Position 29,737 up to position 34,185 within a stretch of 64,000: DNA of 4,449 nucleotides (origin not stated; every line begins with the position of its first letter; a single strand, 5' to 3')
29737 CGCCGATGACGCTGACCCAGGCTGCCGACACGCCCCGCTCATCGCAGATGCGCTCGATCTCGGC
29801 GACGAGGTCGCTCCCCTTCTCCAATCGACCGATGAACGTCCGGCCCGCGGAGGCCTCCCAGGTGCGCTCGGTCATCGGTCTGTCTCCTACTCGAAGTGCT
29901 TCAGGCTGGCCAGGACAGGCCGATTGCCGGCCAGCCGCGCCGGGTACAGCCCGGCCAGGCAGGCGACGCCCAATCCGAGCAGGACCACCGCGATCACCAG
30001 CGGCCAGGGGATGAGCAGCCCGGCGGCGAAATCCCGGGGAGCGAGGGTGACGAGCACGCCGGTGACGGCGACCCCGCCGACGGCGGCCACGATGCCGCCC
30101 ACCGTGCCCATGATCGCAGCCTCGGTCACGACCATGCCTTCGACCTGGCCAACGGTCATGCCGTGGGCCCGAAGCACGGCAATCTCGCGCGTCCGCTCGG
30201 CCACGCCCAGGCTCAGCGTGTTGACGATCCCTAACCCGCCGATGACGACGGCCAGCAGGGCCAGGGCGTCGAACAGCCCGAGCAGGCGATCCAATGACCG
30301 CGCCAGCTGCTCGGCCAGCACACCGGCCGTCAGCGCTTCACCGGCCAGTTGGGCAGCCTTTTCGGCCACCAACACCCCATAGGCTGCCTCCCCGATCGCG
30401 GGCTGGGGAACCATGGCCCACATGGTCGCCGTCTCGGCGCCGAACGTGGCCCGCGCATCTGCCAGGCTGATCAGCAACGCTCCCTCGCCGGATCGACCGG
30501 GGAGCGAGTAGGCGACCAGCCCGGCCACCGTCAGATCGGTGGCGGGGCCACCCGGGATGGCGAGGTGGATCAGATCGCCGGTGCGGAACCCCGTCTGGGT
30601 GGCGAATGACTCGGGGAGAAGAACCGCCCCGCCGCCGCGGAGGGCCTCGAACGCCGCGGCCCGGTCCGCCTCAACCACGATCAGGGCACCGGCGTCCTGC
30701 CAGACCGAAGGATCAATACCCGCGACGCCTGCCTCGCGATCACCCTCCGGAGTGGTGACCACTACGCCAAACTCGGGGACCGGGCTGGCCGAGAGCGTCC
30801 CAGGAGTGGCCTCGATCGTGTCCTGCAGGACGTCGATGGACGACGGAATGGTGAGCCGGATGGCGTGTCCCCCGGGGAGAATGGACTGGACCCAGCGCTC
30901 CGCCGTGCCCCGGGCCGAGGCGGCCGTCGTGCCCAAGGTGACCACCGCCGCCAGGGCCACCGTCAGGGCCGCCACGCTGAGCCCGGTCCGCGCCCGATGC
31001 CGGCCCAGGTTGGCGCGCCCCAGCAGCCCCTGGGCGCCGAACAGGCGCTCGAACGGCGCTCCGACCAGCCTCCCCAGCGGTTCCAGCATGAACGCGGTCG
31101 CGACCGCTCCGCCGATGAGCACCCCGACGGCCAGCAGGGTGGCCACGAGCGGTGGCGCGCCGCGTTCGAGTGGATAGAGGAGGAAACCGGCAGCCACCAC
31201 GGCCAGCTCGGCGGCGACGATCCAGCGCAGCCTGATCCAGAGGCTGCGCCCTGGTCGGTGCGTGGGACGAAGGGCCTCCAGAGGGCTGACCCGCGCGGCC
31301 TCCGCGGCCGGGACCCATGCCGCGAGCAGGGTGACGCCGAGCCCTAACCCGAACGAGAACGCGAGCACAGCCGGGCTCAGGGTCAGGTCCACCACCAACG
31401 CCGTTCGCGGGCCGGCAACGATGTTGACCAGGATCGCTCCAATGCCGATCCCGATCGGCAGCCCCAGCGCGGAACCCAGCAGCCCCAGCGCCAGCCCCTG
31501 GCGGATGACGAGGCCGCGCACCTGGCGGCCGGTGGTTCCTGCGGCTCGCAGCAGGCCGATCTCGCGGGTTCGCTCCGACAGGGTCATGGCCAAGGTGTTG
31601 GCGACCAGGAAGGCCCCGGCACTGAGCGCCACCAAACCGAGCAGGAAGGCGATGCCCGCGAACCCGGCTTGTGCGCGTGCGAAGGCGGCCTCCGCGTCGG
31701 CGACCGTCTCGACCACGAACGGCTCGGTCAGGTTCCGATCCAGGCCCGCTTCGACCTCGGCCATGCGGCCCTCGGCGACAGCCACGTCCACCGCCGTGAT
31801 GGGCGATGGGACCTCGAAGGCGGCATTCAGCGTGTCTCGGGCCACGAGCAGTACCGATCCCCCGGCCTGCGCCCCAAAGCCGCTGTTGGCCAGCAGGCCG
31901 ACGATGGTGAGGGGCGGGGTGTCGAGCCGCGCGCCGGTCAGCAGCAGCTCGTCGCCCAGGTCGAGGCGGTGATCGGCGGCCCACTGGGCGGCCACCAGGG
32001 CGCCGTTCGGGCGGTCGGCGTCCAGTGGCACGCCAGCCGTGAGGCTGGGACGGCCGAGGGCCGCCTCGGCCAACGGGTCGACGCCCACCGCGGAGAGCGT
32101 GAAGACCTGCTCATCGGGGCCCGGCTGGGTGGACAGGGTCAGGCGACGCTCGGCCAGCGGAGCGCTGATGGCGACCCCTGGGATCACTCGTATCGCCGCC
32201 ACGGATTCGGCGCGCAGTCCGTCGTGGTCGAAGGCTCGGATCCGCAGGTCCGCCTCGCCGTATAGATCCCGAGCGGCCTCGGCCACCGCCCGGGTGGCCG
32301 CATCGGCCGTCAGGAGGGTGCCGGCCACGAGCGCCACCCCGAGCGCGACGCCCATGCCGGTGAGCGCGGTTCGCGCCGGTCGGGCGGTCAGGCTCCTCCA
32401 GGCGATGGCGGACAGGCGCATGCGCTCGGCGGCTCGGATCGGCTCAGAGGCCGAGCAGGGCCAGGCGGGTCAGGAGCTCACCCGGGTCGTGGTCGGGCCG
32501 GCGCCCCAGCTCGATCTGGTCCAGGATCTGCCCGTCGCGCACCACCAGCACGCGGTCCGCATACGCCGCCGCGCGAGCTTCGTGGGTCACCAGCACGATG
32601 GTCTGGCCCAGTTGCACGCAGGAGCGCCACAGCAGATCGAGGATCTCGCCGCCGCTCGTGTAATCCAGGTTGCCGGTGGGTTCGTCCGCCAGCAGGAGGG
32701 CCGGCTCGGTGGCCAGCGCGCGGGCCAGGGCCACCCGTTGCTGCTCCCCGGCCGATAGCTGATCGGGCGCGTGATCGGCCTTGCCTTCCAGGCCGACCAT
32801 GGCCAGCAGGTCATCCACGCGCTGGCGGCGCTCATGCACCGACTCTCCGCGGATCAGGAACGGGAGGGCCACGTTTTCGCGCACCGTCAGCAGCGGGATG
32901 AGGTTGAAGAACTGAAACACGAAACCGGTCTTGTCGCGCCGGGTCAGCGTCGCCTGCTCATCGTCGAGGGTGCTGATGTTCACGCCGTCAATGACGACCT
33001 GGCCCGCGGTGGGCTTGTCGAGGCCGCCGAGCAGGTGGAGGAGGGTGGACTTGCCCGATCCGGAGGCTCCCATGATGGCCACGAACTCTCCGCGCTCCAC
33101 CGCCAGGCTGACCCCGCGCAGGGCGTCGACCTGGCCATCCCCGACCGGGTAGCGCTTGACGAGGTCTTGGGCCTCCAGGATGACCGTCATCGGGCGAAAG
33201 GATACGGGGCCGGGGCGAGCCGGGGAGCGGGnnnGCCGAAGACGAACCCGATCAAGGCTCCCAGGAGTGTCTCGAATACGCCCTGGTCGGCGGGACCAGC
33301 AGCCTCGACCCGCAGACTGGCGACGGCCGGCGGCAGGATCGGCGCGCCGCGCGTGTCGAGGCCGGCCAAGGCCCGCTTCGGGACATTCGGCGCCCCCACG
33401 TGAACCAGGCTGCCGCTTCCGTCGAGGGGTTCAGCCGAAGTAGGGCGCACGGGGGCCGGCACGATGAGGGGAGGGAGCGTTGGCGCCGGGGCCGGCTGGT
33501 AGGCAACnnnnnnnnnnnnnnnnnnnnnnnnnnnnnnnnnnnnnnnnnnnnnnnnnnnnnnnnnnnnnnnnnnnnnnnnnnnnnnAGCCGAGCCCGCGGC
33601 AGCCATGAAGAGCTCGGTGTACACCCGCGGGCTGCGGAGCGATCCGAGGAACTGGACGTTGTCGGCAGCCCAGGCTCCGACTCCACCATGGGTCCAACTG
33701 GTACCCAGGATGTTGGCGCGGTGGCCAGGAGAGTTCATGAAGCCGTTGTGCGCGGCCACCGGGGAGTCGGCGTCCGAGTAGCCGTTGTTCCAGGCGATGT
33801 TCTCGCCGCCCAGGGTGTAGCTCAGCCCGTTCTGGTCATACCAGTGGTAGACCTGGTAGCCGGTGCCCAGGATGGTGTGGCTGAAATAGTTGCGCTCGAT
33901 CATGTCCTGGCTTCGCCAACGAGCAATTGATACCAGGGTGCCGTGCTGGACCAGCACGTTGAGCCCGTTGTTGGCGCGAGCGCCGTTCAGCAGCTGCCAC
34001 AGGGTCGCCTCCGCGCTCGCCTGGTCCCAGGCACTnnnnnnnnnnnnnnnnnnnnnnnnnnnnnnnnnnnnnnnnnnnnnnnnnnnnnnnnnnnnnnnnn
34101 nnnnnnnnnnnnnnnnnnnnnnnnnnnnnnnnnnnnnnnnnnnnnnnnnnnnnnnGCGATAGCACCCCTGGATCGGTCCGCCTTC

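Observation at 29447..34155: Secreted CAP-domain protein with a 22-residue poly-Gly hinge co-operonic with a MacB/FtsX-type exporter and a PPC-domain protein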

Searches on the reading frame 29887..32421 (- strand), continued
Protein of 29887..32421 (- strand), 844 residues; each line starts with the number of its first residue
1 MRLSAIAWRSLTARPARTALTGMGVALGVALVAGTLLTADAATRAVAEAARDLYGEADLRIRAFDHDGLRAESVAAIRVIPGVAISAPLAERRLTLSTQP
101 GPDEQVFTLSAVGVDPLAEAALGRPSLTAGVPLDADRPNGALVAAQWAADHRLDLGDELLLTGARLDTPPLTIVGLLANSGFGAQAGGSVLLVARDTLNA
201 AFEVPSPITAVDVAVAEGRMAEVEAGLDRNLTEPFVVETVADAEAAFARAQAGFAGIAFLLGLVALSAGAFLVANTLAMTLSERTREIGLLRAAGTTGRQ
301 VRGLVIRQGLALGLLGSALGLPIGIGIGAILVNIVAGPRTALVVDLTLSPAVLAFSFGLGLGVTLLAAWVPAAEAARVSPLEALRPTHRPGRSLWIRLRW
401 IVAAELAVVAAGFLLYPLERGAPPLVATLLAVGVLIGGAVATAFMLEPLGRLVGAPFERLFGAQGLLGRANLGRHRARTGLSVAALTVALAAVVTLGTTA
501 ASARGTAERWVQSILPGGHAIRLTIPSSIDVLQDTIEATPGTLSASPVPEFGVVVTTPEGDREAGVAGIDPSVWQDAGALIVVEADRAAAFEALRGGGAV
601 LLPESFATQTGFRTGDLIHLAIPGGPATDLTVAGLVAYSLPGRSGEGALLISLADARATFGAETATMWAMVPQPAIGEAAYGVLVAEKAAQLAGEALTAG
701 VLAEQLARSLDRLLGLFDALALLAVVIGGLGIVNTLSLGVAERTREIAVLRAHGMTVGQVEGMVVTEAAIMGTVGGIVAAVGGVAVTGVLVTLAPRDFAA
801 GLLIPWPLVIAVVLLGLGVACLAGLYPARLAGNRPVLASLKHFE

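Call 79: find_encoding_contigs(protein=P0308, flank=3000, max_places=1)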
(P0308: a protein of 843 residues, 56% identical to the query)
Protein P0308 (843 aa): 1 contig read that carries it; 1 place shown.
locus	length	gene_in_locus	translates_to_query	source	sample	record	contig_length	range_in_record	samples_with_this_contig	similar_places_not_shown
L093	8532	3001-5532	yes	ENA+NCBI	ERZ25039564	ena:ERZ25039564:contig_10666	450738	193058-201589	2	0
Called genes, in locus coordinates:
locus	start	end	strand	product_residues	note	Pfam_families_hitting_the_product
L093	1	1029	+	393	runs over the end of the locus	PF06224:AlkZ-like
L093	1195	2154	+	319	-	PF00188:CAP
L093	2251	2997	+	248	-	PF00005:ABC_tran, PF13304:AAA_21 (faint)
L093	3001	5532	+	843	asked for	PF12704:MacB_PCD, PF02687:FtsX, PF12704:MacB_PCD, PF02687:FtsX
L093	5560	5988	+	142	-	PF03479:PCC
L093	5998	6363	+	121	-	PF08818:DUF1801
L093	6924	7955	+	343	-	PF00512:HisKA, PF02518:HATPase_c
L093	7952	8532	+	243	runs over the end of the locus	PF00072:Response_reg, PF00486:Trans_reg_C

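Call 87: search_protein_families(library=padloc, proteins=[window:29887-32421:-], max_evalue=0.001)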
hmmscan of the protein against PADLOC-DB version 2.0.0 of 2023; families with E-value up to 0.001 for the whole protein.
window:29887-32421:- (844 aa): 1 family
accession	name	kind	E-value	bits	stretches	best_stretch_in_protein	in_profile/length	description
PDLC01991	CARF_m8--CARF_LolE_TM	-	9.6e-08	28.6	0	253-376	437-548/810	-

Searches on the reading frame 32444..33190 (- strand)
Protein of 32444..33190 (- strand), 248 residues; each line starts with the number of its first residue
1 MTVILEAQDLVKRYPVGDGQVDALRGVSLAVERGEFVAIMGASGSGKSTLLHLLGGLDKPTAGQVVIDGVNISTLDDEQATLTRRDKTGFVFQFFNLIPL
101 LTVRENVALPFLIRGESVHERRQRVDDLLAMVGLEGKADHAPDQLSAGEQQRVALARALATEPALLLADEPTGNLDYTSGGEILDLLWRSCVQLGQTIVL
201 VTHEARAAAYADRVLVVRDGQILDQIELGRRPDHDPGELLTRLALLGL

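Call 3: search_protein_families(library=pfam, proteins=[window:32444-33190:-], max_evalue=0.01)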
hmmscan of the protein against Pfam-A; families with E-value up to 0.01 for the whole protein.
window:32444-33190:- (248 aa): 8 families
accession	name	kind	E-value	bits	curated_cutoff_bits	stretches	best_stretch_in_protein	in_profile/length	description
PF00005.33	ABC_tran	-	7.3e-37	127.5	25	1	24-172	1-136/137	ABC transporter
PF02463.25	SMC_N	-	5.5e-05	23.1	40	1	35-217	25-211/220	RecF/RecN/SMC N terminal domain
PF13304.12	AAA_21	-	0.00022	21.9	27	0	36-60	1-28/304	AAA domain, putative AbiEii toxin, Type IV TA system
PF13555.12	AAA_29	-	0.00053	20.1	27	1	28-51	16-39/61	P-loop containing region of AAA domain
PF20703.3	nSTAND1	-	0.0039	17.3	27.1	1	30-52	29-51/379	Novel STAND NTPase 1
PF13401.12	AAA_22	-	0.0051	17.6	27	0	34-89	5-33/130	AAA domain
PF13191.12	AAA_16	-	0.0082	17.1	32.6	0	20-60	8-51/167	AAA ATPase domain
PF13481.12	AAA_25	-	0.0085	16.2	27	0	31-51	30-50/195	AAA domain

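Call 4: search_protein_families(library=ncbifam, proteins=[window:32444-33190:-], max_evalue=0.01)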
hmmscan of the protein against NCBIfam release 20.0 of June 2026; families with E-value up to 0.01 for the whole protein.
window:32444-33190:- (248 aa): 191 families (the best 25 are shown)
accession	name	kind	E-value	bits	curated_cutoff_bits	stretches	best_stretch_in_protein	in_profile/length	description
TIGR02211.1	LolD_lipo_ex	equivalog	1.3e-69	234.1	307.75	1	4-223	1-220/221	lipoprotein-releasing ABC transporter ATP-binding protein LolD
NF007826.0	PRK10535.1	equivalog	1.8e-66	224.8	966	1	1-225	1-224/648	macrolide ABC transporter ATP-binding protein/permease MacB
NF007879.0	PRK10584.1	equivalog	3.8e-66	223.1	336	1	4-224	6-226/228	putative ABC transporter ATP-binding protein YbbA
NF008639.0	PRK11629.1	equivalog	4.6e-66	222.6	360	1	3-228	5-230/234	lipoprotein-releasing ABC transporter ATP-binding protein LolD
NF038007.1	ABC_ATP_DarD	equivalog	4.3e-65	219.2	375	1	8-222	5-218/218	darobactin export ABC transporter ATP-binding protein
TIGR02673.1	FtsE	equivalog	1.1e-61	208.3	264.85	1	6-220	3-213/214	cell division ATP-binding protein FtsE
TIGR03608.1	L_ocin_972_ABC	subfamily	4.3e-55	186.4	254.85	1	22-215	12-204/206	putative bacteriocin export ABC transporter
TIGR02982.1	heterocyst_DevA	subfamily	1.3e-54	185.1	295.8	1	6-222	3-219/220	ABC exporter ATP-binding subunit, DevA family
TIGR02314.1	ABC_MetN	equivalog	9.2e-54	182.7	499.7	1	7-226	4-223/343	methionine ABC transporter ATP-binding protein MetN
TIGR01186.1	proV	subfamily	3.2e-53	181.1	326.6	1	19-223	4-209/363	betaine/proline/choline family ABC transporter ATP-binding protein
TIGR03265.1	PhnT2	equivalog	9.6e-52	176.3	457.7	1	5-223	5-214/353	putative 2-aminoethylphosphonate ABC transporter ATP-binding protein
TIGR00968.1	3a0106s01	subfamily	4.4e-51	173.7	342.75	1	19-226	11-212/237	sulfate ABC transporter ATP-binding protein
NF008428.0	PRK11264.1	equivalog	7.7e-50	169.4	406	1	5-226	4-226/250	L-cystine ABC transporter ATP-binding protein TcyN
TIGR02315.1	ABC_phnC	equivalog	1.4e-48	165.4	266.1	1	4-223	1-225/243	phosphonate ABC transporter ATP-binding protein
NF007027.0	PRK09493.1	equivalog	4e-48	163.8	379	1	19-224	12-216/240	glutamine ABC transporter ATP-binding protein GlnQ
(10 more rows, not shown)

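Call 87: search_protein_families(library=padloc, proteins=[window:32444-33190:-], max_evalue=0.001)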
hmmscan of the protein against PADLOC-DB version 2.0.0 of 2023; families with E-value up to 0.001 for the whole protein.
window:32444-33190:- (248 aa): 4 families
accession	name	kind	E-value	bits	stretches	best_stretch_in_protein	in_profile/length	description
PDLC04135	mad3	-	3.7e-30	103.7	2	129-220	248-340/374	mads_3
PDLC04140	mad8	-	2.7e-07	28.4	1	19-208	12-237/314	mads_8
PDLC02980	AriA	-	3.5e-05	21.9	0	36-59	1-27/304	-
PDLC02914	ATPase-Toprim_I-B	-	8.8e-05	19.9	0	143-203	183-243/443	-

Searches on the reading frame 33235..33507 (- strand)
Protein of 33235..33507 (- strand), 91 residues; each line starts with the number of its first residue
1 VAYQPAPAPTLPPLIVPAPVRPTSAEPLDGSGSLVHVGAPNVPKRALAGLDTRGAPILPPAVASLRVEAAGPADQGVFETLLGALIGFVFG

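Call 27: search_protein_representatives(protein=window:33235-33507:-)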
Query: 91 residues. Proteins with E-value up to 0.001 (for the whole library): 5; up to 1e-10: 1; up to 1e-30: 0. The best 5 are listed.
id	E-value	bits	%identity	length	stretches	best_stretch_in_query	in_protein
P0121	1.0e-16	77.1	64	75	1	16-91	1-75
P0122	4.2e-08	49.6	58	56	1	40-91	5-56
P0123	7.0e-08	48.8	33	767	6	55-85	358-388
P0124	3.1e-05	40.3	42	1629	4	56-83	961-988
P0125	1.9e-04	37.9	33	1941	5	13-91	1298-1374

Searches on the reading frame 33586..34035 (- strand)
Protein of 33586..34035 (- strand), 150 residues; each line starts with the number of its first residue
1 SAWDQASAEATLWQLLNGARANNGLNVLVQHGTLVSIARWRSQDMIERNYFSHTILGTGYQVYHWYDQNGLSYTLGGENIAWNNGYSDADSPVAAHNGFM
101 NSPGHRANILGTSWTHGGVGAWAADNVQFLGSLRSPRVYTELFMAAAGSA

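Call 71: search_dna_similar(query=window:33586-34035:-, collection=plasmids, mode=protein, max_evalue=0.00001, max_rows=30)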
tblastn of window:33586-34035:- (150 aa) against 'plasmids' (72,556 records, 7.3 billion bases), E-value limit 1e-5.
Records with a match: 22; places in all: 24; records where one place covers at least 80% of the query: 1.
Best place of each record, by identity: <60% 22.
By first word of the organism name: Priestia 3; Haladaptatus 2; Bacillus 2; Streptomyces 2; Deinococcus 2; Clostridium 1; Paenibacillus 1; Kitasatospora 1; Cytobacillus 1; Monoglobus 1; and 6 more.
By predicted mobility (MOB-suite, as given by PLSDB): non-mobilizable 21; mobilizable 1.
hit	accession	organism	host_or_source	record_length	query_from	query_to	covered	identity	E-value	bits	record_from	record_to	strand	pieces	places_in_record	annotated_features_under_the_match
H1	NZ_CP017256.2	Clostridium taeniosporum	microbial cells,Lake Mainaki silt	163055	5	132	85%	35.7%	9e-9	60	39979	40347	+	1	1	CAP domain-containing protein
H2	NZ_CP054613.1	Paenibacillus cellulosilyticus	cell culture,soil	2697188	34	120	58%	47.1%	2e-11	67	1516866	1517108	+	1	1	none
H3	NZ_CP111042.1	Haladaptatus caseinilyticus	cell culture,sediment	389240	33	121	59%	43.0%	5e-8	57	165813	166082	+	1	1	CAP domain-containing protein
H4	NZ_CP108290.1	Kitasatospora sp. NBC_00039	-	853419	34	120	58%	43.7%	1e-8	60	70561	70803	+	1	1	CAP domain-containing protein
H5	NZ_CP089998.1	Cytobacillus spongiae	sponge,Pure culture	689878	34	131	65%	38.6%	1e-7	57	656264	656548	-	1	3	CAP domain-containing protein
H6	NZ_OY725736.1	Monoglobus pectinilyticus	-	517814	34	126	62%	38.7%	4e-7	55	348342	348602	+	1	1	safA: SafA/ExsA family spore coat assembly protein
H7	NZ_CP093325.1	Bacillus sp. N5-665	whole organism,peat soil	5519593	34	120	58%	41.4%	7e-9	60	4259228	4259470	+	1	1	none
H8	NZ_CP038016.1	Paenisporosarcina antarctica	Antarctica: Sea off King George Island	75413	34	120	58%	41.4%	3e-6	53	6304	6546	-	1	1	CAP domain-containing protein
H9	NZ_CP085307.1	Haladaptatus pallidirubidus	cell culture,saline soil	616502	34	120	58%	40.9%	1e-7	56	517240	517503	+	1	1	CAP domain-containing protein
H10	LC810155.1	bacterium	-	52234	34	130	65%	36.3%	4e-8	58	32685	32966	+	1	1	hypothetical protein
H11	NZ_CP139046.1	Streptomyces sp. KN37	whole organism,Kanas soil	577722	31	120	60%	38.9%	2e-6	53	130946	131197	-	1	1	sigma-70 family RNA polymerase sigma factor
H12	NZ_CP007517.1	Rubrobacter radiotolerans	-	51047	31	120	60%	38.9%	4e-6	52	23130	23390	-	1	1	CAP domain-containing protein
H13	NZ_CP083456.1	Deinococcus taeanensis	whole organism,coastal dune soil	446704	34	120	58%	40.2%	4e-8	58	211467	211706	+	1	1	CvpA family protein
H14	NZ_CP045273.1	Priestia megaterium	pure culture,Paper surface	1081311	34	120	58%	39.3%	2e-9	62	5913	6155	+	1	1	none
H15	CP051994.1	Staphylococcus aureus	Homo sapiens,respiratory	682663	38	128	61%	37.4%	2e-7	56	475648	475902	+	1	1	CAP domain-containing protein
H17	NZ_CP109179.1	Streptomyces sp. NBC_01717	-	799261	34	120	58%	39.1%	3e-8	58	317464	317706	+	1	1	CAP domain-containing protein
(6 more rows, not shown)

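Call 72: get_annotated_region(hit=H4, flank=5000)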
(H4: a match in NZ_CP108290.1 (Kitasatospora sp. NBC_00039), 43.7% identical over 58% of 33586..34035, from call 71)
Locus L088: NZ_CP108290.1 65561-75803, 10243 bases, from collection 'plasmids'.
description: Kitasatospora sp. NBC_00039 plasmid unnamed1, complete sequence
organism: Kitasatospora sp. NBC_00039 (NCBI taxid 2903565)
taxonomy: Bacteria; Actinomycetota; Actinomycetes; Kitasatosporales; Streptomycetaceae; Kitasatospora; Kitasatospora sp. NBC 00039
host: -; source: -; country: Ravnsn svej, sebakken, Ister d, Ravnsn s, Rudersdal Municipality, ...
typing (MOB-suite, as given by PLSDB): non-mobilizable
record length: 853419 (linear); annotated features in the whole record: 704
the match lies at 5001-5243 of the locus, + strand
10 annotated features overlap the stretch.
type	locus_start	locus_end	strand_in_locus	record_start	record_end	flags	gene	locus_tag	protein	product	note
CDS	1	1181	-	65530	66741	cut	-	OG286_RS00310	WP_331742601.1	cytochrome P450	-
CDS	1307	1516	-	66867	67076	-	-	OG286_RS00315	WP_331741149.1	ferredoxin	-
CDS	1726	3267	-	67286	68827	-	-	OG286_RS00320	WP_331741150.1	ATP-dependent DNA ligase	GO:0071897 - DNA biosynthetic process [Evidence IEA]; GO:0006310 - DNA recombination [Evidence IEA]; GO:0006281 - DNA ...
CDS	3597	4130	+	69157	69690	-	-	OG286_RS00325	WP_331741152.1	GNAT family N-acetyltransferase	-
CDS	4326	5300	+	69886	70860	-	-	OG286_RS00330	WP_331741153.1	CAP domain-containing protein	-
CDS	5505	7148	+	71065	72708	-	-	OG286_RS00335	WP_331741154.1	sigma-70 family RNA polymerase sigma factor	GO:0006352 - DNA-templated transcription initiation [Evidence IEA]; GO:0006355 - regulation of DNA-templated ...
CDS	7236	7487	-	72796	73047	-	-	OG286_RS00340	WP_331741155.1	hypothetical protein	-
CDS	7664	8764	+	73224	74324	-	-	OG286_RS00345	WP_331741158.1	chemotaxis protein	-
CDS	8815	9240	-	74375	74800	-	-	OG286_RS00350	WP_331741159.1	hypothetical protein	-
CDS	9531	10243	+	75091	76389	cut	-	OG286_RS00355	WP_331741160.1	hypothetical protein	-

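Call 73: get_annotated_region(hit=H12, flank=5000)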
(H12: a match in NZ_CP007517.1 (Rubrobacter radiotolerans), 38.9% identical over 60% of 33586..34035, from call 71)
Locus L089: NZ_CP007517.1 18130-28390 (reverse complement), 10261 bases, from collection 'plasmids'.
description: Rubrobacter radiotolerans strain RSPS-4 plasmid 3, complete sequence
organism: Rubrobacter radiotolerans (NCBI taxid 42256)
taxonomy: Bacteria; Actinomycetota; Rubrobacteria; Rubrobacterales; Rubrobacteraceae; Rubrobacter; Rubrobacter radiotolerans
host: -; source: -; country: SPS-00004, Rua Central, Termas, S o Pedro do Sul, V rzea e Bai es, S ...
typing (MOB-suite, as given by PLSDB): non-mobilizable; replicon rep_cluster_254
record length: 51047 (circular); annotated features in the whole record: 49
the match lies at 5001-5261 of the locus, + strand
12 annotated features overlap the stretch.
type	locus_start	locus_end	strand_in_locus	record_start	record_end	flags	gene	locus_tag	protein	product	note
CDS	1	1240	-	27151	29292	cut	-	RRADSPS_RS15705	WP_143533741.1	hypothetical protein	-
CDS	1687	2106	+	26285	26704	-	-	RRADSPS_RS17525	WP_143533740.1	YaaC family protein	-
CDS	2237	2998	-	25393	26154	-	-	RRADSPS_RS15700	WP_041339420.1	hypothetical protein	-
CDS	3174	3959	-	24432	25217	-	-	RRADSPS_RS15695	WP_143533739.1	MucR family transcriptional regulator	GO:0006355 - regulation of DNA-templated transcription [Evidence IEA]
CDS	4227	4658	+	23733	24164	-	-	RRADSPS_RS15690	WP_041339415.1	hypothetical protein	-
CDS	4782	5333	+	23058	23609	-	-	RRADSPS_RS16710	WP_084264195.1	CAP domain-containing protein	-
CDS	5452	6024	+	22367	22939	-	-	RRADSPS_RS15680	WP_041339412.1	CAP domain-containing protein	-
CDS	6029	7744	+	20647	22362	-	-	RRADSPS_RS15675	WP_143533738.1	ATP-binding protein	-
CDS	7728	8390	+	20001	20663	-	-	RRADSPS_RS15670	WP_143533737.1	response regulator transcription factor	GO:0000160 - phosphorelay signal transduction system [Evidence IEA]; GO:0006355 - regulation of DNA-templated ...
CDS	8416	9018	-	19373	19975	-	-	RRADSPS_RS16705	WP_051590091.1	hypothetical protein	-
CDS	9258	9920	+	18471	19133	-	-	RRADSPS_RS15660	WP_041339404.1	response regulator transcription factor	GO:0000160 - phosphorelay signal transduction system [Evidence IEA]; GO:0006355 - regulation of DNA-templated ...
CDS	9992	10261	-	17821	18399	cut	-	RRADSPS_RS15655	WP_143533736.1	hypothetical protein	-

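Call 74: get_annotated_region(hit=H17, flank=5000)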
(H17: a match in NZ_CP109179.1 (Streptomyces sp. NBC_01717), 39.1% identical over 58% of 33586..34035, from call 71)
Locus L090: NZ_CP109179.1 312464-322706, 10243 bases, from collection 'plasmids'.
description: Streptomyces sp. NBC_01717 plasmid unnamed1, complete sequence
organism: Streptomyces sp. NBC_01717 (NCBI taxid 2975918)
taxonomy: Bacteria; Actinomycetota; Actinomycetes; Kitasatosporales; Streptomycetaceae; Streptomyces; Streptomyces sp. NBC 01717
host: -; source: -; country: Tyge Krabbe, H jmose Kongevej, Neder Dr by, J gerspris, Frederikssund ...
typing (MOB-suite, as given by PLSDB): non-mobilizable; replicon rep_cluster_1910
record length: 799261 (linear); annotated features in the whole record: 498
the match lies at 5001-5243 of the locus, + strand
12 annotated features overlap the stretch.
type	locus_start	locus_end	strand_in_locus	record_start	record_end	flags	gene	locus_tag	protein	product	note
CDS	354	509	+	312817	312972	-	-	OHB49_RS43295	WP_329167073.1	hypothetical protein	-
CDS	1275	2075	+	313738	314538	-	-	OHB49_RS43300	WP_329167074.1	RICIN domain-containing protein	-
CDS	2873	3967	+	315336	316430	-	-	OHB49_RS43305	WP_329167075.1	sugar-binding domain-containing protein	-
CDS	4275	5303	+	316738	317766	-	-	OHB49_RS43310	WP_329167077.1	CAP domain-containing protein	-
CDS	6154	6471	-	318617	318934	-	-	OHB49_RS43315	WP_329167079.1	hypothetical protein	-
CDS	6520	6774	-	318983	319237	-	-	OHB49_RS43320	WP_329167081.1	hypothetical protein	-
CDS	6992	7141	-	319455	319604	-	-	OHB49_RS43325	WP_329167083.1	hypothetical protein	-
CDS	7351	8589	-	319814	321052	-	-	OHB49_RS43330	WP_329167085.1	branched-chain amino acid ABC transporter substrate-binding protein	GO:0015803 - branched-chain amino acid transport [Evidence IEA]; GO:0055085 - transmembrane transport [Evidence IEA]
CDS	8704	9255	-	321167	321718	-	-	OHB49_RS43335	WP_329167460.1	ATP/GTP-binding protein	-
CDS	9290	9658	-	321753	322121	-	-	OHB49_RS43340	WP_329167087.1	DUF742 domain-containing protein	-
CDS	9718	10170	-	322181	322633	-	-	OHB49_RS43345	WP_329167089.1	roadblock/LC7 domain-containing protein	-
CDS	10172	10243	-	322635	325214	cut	-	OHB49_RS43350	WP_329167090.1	nitrate- and nitrite sensing domain-containing protein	-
